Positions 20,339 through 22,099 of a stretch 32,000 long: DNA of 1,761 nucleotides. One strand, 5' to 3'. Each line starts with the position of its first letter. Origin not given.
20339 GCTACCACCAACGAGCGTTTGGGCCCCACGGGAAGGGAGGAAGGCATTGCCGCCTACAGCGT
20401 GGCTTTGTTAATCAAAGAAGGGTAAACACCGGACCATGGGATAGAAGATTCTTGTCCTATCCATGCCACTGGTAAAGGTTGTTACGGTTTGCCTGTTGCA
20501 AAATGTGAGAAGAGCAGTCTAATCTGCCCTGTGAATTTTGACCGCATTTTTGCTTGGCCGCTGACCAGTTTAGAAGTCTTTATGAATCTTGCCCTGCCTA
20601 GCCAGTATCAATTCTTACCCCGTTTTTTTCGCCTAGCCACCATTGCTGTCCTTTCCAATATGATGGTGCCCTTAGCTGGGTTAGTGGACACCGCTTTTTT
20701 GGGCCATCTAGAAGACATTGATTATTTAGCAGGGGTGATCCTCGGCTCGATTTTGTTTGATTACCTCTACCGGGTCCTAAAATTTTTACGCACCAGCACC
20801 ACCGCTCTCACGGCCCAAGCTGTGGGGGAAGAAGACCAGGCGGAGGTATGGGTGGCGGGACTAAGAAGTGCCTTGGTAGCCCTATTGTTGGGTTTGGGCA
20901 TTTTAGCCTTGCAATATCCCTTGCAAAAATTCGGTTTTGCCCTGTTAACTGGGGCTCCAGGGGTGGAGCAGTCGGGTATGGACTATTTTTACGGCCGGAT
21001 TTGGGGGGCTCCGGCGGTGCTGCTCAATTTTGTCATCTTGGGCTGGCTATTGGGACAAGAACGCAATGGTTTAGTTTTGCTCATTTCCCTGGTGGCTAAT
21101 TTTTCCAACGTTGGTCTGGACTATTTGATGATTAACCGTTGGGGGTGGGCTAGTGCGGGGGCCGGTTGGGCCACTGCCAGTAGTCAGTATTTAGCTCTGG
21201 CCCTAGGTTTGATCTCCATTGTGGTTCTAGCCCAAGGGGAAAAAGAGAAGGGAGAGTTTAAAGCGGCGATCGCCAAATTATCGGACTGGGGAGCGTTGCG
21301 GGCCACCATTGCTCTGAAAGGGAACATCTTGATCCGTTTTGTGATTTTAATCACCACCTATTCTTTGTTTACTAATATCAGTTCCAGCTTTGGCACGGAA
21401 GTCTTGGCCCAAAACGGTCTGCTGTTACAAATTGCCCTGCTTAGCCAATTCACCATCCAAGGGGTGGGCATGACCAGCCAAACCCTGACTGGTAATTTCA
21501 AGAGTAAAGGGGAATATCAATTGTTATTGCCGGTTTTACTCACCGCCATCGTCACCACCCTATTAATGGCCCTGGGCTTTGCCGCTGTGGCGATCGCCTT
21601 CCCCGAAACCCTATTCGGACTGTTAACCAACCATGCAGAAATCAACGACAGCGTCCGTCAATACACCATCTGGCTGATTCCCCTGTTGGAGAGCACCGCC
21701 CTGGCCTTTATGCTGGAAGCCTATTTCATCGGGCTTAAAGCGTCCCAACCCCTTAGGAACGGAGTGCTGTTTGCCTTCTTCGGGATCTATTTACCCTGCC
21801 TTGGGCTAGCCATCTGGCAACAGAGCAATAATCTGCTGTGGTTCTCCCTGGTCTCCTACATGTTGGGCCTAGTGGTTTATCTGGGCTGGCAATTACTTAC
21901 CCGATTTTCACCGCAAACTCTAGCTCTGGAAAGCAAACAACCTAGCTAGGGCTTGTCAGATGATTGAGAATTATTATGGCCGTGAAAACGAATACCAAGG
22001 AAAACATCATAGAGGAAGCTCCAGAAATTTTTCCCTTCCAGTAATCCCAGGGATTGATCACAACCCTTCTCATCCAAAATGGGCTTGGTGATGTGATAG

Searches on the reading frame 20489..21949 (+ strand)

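Call 79: search_protein_families(library=pfam, proteins=[window:20489-21949:+], max_evalue=0.01)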
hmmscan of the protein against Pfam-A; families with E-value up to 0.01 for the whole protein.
window:20489-21949:+ (486 aa): 2 families
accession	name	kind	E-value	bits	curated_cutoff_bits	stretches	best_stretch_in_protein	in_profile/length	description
PF01554.23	MatE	-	1.2e-26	93.8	24.9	2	54-213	3-161/161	MatE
PF09546.15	Spore_III_AE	-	0.0082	15.8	27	1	269-376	29-132/321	Stage III sporulation protein AE (spore_III_AE)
